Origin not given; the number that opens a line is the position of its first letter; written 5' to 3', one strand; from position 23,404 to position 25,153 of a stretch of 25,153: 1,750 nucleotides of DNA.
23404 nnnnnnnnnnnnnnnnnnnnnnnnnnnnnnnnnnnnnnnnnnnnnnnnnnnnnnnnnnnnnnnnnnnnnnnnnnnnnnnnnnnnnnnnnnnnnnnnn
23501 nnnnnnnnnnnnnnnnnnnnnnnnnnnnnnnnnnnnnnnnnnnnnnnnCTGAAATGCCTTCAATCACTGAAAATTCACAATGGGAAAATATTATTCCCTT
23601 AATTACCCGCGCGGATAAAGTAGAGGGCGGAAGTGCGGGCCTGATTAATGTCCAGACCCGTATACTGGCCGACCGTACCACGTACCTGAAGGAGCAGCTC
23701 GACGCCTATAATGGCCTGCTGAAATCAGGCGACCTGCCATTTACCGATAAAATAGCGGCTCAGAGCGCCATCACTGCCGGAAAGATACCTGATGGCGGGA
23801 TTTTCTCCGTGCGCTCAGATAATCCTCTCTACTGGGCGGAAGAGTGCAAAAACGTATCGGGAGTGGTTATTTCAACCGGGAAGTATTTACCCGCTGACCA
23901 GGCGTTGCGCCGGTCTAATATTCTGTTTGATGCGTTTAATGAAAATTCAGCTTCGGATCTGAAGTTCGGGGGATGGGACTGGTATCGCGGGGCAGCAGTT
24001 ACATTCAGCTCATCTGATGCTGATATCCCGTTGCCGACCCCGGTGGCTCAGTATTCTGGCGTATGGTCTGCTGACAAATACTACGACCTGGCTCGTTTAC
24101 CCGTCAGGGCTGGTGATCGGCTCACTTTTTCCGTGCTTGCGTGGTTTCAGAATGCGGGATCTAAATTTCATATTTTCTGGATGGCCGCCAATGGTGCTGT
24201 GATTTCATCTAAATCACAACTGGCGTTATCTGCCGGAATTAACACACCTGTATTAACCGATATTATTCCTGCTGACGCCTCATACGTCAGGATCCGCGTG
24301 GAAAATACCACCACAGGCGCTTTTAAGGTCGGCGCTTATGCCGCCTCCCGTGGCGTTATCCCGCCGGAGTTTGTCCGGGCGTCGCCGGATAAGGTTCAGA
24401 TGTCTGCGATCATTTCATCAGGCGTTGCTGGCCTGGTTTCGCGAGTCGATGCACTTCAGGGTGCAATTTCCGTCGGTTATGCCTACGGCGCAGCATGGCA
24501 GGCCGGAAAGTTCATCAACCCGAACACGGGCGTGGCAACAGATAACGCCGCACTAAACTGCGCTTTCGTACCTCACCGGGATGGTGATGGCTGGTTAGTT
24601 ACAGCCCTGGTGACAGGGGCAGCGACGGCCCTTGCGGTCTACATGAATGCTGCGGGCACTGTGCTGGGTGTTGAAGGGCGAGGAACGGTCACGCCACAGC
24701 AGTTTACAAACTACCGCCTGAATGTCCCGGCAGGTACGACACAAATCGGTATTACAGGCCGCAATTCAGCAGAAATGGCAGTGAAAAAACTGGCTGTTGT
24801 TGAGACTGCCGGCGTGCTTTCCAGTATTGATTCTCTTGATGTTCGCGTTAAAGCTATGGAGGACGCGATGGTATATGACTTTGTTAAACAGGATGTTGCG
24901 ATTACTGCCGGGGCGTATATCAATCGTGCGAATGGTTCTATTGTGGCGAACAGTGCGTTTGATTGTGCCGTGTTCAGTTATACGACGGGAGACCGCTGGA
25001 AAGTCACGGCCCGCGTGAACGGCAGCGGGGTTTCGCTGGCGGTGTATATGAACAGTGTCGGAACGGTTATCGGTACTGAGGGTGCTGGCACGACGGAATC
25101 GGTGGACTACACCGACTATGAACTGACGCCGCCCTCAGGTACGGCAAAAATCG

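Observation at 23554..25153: Tail fibre with a non-P2 N-terminus and at least three tandem paralogous modules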

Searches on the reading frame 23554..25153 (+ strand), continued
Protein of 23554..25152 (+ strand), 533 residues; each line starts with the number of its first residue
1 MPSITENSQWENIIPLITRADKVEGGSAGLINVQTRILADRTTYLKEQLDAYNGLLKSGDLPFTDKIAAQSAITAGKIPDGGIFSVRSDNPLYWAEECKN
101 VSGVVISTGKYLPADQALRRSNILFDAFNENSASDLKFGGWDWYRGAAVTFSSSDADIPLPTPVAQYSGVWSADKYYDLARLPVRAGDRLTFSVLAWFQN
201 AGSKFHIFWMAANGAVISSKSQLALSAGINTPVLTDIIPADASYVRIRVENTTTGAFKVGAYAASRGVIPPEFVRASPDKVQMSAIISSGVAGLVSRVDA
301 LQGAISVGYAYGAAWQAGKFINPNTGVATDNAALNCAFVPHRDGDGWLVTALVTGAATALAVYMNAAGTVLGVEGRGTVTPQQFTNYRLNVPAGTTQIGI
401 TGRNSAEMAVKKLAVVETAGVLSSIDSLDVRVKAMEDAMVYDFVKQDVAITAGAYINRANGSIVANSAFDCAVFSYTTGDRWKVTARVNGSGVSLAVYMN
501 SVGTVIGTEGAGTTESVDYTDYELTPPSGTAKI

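Call 37: get_annotated_region(hit=H20, flank=5000)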
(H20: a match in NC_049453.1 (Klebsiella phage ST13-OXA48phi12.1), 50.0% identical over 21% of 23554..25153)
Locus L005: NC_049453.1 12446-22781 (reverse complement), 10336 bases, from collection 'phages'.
description: Klebsiella phage ST13-OXA48phi12.1, complete genome.
organism: Klebsiella phage ST13-OXA48phi12.1 (NCBI taxid 2510464)
taxonomy: Viruses; Duplodnaviria; Heunggongvirae; Uroviricota; Caudoviricetes; Peduoviridae; Dagavirus; Dagavirus ST13OXA48phi121
host: Klebsiella pneumoniae ST13-OXA48; source: -; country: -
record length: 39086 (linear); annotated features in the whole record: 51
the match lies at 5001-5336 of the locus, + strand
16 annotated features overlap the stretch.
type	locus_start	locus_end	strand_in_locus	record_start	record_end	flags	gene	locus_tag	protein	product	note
CDS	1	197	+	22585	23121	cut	-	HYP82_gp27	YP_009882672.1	head-tail adaptor Ad1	-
CDS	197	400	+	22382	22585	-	-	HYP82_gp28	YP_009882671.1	baseplate hub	-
CDS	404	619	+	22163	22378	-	-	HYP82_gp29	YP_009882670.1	holin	-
CDS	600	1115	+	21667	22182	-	-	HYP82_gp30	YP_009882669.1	endolysin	-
CDS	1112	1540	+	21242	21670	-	-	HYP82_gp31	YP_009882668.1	Rz-like spanin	-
CDS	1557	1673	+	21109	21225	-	-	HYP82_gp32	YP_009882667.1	Rz-like spanin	-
CDS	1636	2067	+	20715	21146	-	-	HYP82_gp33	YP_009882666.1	tail terminator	-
CDS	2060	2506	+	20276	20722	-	-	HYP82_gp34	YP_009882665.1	virion morphogenesis protein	-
CDS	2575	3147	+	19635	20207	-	-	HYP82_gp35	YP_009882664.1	baseplate assembly protein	-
CDS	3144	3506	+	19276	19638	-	-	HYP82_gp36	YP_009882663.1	baseplate wedge subunit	-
CDS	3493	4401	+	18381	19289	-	-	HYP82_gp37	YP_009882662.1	baseplate protein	-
CDS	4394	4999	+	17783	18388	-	-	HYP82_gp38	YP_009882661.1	tail protein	-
CDS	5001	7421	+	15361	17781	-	-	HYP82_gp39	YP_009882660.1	tail fiber protein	-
CDS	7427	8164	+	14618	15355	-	-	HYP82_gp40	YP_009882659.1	hypothetical protein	-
CDS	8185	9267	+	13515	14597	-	-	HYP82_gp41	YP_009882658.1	tail collar fiber protein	-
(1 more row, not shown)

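Call 38: get_annotated_region(hit=H3, flank=4000)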
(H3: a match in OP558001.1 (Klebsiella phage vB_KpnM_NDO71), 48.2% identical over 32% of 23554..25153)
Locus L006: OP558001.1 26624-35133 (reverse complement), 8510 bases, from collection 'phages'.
description: Klebsiella phage vB_KpnM_NDO71, complete genome.
organism: Klebsiella phage vB_KpnM_NDO71 (NCBI taxid 3041490)
taxonomy: Viruses; Duplodnaviria; Heunggongvirae; Uroviricota; Caudoviricetes; Vequintavirinae; Mydovirus
host: Klebsiella pneumoniae; source: wastewater; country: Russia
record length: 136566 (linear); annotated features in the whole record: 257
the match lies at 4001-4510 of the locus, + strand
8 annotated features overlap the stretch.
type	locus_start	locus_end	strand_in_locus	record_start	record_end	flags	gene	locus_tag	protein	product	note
CDS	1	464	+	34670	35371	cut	-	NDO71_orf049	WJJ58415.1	putative baseplate assembly protein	-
CDS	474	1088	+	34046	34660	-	-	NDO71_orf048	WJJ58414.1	putative baseplate component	-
CDS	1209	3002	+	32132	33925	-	-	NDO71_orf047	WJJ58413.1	tail spike protein with pectin lyase domain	-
CDS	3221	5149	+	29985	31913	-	-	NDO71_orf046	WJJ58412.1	tail spike protein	-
CDS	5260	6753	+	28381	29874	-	-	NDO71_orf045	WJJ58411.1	putative baseplate component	-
CDS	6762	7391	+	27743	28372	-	-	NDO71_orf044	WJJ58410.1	hypothetical protein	-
CDS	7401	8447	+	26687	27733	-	-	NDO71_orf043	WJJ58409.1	tail fiber protein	-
CDS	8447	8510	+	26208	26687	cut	-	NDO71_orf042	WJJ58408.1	tail fiber protein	-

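Call 40: get_annotated_region(hit=H2, flank=2500)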
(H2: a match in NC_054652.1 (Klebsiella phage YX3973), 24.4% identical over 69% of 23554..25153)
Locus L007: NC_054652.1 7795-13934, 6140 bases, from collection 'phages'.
description: Klebsiella phage YX3973, complete genome.
organism: Klebsiella phage YX3973 (NCBI taxid 2500166)
taxonomy: Viruses; Duplodnaviria; Heunggongvirae; Uroviricota; Caudoviricetes
host: Klebsiella pneumoniae; source: medical sewage; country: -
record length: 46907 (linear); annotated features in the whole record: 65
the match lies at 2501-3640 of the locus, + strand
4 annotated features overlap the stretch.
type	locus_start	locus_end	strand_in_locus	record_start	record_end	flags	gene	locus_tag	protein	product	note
CDS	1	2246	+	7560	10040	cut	-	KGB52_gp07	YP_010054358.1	tail protein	-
CDS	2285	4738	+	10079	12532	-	-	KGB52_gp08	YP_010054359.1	tail fiber protein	-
CDS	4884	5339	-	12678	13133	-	-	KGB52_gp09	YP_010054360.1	putative type III restriction endonuclease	-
CDS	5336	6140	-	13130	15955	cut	-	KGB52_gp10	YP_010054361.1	terminase large subunit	-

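Call 59: search_protein_families(library=ncbifam, proteins=[P0001], max_evalue=0.1)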
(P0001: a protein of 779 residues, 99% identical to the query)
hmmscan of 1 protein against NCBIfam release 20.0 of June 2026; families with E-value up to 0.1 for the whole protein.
P0001 (779 aa): 1 family
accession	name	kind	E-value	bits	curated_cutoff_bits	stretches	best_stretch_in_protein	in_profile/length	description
NF003294.0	PRK04290.1-3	equivalog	0.083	12.6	135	0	501-558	29-84/133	30S ribosomal protein S6e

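Call 62: fold_search(model_id=the predicted structure, library=viral)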
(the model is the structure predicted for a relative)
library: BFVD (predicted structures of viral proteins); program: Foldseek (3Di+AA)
matches with E <= 10: 1935; with E <= 0.001: 421
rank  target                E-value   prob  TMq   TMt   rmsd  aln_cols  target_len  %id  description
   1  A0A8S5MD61            6.1e-27  1.00  0.21  0.23  20.0       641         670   15  Hydrolase [Siphoviridae sp. cttxG5]
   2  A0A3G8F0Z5            2.0e-22  1.00  0.17  0.13  23.8      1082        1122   12  Uncharacterized protein [Proteus phage Mydo]
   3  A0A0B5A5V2            8.0e-18  1.00  0.15  0.16  37.3       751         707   12  (no name in the UniProt tables at hand)
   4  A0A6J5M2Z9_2          2.4e-17  1.00  0.13  0.12  55.5       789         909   14  Fibronectin type III [uncultured Caudovirales phage]
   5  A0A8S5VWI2            2.9e-16  1.00  0.13  0.12  44.9       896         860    9  (no name in the UniProt tables at hand)
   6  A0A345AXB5            2.0e-15  1.00  0.17  0.14  40.2       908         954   12  (no name in the UniProt tables at hand)
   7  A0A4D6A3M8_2          4.5e-14  1.00  0.12  0.08  69.1       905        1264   11  (no name in the UniProt tables at hand)
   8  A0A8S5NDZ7            1.5e-13  1.00  0.19  0.21  22.8       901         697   10  GDSL like Lipase Acylhydrolase [Siphoviridae sp. ctzEj35]
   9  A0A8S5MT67            1.6e-13  1.00  0.14  0.18  29.8       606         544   12  Hydrolase [Siphoviridae sp. ct0Xn2]
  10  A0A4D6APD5            1.8e-13  1.00  0.13  0.15  27.8       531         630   14  (no name in the UniProt tables at hand)
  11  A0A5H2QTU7            3.7e-13  1.00  0.17  0.29  21.6       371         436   17  SGNH hydrolase-type esterase domain-containing protein [Clostridium phage CPD2]
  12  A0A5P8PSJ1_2          3.4e-12  1.00  0.10  0.07  77.9       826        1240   10  Tail protein [Acinetobacter phage VB_ApiP_XC38]
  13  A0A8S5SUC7            3.6e-12  1.00  0.16  0.16  32.5       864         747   10  GDSL-like Lipase/Acylhydrolase family protein/Beta fold, peptidoglycan hydrolase, HYDROLASE [Siphoviridae sp. ctqPo10]
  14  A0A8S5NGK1            4.4e-12  1.00  0.13  0.12  23.2       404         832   12  Uncharacterized protein [Myoviridae sp. ct0wg9]
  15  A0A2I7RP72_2          4.4e-12  1.00  0.13  0.14  20.4       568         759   10  (no name in the UniProt tables at hand)
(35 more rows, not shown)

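Call 63: list_cluster_members(proteins=[P0001])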
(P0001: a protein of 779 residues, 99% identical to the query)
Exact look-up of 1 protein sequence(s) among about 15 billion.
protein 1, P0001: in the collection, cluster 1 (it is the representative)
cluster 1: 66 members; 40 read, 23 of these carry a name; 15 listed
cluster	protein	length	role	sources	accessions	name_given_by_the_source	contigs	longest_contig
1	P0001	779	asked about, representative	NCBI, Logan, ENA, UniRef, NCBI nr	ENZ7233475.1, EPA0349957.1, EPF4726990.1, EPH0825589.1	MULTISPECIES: SGNH/GDSL hydrolase family protein [Klebsiella] | SGNH/GDSL hydrolase family protein n=1 Tax=Klebsiella TaxID=570 RepID=UPI0003BE870E | SGNH/GDSL hydrolase family protein [Klebsiella pneumoniae]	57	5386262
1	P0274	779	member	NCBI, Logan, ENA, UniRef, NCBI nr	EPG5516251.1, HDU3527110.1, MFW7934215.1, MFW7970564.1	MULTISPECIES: SGNH/GDSL hydrolase family protein [Klebsiella/Raoultella group] | SGNH/GDSL hydrolase family protein n=1 Tax=Klebsiella/Raoultella group TaxID=2890311 ... | SGNH/GDSL hydrolase family protein [Klebsiella quasipneumoniae]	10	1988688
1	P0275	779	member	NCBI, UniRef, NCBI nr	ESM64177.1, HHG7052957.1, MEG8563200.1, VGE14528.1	TPA: SGNH/GDSL hydrolase family protein [Klebsiella pneumoniae] | SGNH/GDSL hydrolase family protein n=1 Tax=Klebsiella pneumoniae TaxID=573 ... | SGNH/GDSL hydrolase family protein [Klebsiella pneumoniae]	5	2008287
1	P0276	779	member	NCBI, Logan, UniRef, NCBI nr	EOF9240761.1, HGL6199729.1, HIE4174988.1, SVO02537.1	TPA: SGNH/GDSL hydrolase family protein [Klebsiella pneumoniae] | SGNH/GDSL hydrolase family protein n=1 Tax=Klebsiella pneumoniae TaxID=573 ... | SGNH/GDSL hydrolase family protein [Klebsiella pneumoniae]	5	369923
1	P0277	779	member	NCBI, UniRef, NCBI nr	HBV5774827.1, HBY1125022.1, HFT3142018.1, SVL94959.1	TPA: GDSL-type esterase/lipase family protein [Klebsiella pneumoniae] | SGNH/GDSL hydrolase family protein n=1 Tax=Klebsiella pneumoniae TaxID=573 ... | SGNH/GDSL hydrolase family protein [Klebsiella pneumoniae]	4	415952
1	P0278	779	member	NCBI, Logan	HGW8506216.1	TPA: SGNH/GDSL hydrolase family protein [Raoultella ornithinolytica]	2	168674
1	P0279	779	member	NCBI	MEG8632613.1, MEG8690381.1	SGNH/GDSL hydrolase family protein [Klebsiella pneumoniae]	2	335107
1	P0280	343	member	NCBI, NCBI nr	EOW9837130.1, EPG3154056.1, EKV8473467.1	SGNH/GDSL hydrolase family protein, partial [Klebsiella pneumoniae] | SGNH/GDSL hydrolase family protein [Klebsiella pneumoniae]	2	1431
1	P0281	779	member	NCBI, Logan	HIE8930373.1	TPA: SGNH/GDSL hydrolase family protein [Klebsiella pneumoniae]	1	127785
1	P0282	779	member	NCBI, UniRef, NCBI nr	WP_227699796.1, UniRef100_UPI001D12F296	SGNH/GDSL hydrolase family protein [Raoultella ornithinolytica] | SGNH/GDSL hydrolase family protein n=1 Tax=Raoultella ornithinolytica TaxID=54291 ...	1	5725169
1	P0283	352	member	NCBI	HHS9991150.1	TPA: SGNH/GDSL hydrolase family protein, partial [Klebsiella pneumoniae]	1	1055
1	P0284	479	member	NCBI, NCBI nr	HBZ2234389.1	TPA: SGNH/GDSL hydrolase family protein, partial [Klebsiella pneumoniae] | SGNH/GDSL hydrolase family protein [Klebsiella pneumoniae]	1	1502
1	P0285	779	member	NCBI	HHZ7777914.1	TPA: SGNH/GDSL hydrolase family protein [Klebsiella pneumoniae]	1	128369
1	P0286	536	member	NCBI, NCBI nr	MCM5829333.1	hypothetical protein M4C78_26715, partial [Klebsiella pneumoniae] | hypothetical protein [Klebsiella pneumoniae]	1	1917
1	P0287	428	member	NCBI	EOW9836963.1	hypothetical protein ACO2B6_005308, partial [Klebsiella pneumoniae]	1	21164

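Call 73: search_protein_families(library=pfam, proteins=[L005:5001-7421:+, L005:7427-8164:+, L001:8425-9537:+], max_evalue=0.01)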
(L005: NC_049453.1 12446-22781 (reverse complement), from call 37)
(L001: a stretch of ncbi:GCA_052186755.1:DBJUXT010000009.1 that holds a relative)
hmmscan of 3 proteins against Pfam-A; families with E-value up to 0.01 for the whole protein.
L005:5001-7421:+ (806 aa): 0 families

L005:7427-8164:+ (245 aa): 0 families

L001:8425-9537:+ (370 aa): 2 families
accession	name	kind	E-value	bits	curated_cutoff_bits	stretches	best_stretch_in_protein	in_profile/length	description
PF12571.13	Phage_tail_fib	-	7.1e-46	156.3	23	1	1-149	1-149/150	Phage tail-collar fibre protein, N-terminal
PF21939.1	Gp10_C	-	0.00014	23.2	27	1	206-369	7-139/139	Baseplate structural protein Gp10, C-terminal domain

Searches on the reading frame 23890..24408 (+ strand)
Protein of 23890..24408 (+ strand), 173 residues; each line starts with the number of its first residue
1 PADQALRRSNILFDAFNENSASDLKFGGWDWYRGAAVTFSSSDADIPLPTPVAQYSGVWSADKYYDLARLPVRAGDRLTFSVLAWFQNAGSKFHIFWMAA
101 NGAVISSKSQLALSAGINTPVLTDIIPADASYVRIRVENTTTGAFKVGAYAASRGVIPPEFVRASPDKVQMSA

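Call 60: find_homologous_proteins(query=window:23890-24408:+, max_evalue=0.001)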
Query window:23890-24408:+ (173 aa): 5 proteins with E <= 0.001 among 135 candidates.
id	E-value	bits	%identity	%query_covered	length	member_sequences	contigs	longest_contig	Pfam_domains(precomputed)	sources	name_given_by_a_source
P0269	8.5e-76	271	81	86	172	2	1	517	-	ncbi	ncbi:SGNH/GDSL hydrolase family protein, partial [Klebsiella variicola]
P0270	6.0e-73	262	100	69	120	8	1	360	-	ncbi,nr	ncbi:TPA: SGNH/GDSL hydrolase family protein, partial [Klebsiella pneumoniae]|nr:SGNH/GDSL hydrolase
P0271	7.5e-53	197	77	66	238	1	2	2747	-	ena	-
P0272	1.9e-39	153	82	49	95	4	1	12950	-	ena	-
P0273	7.3e-30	122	86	36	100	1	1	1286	-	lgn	-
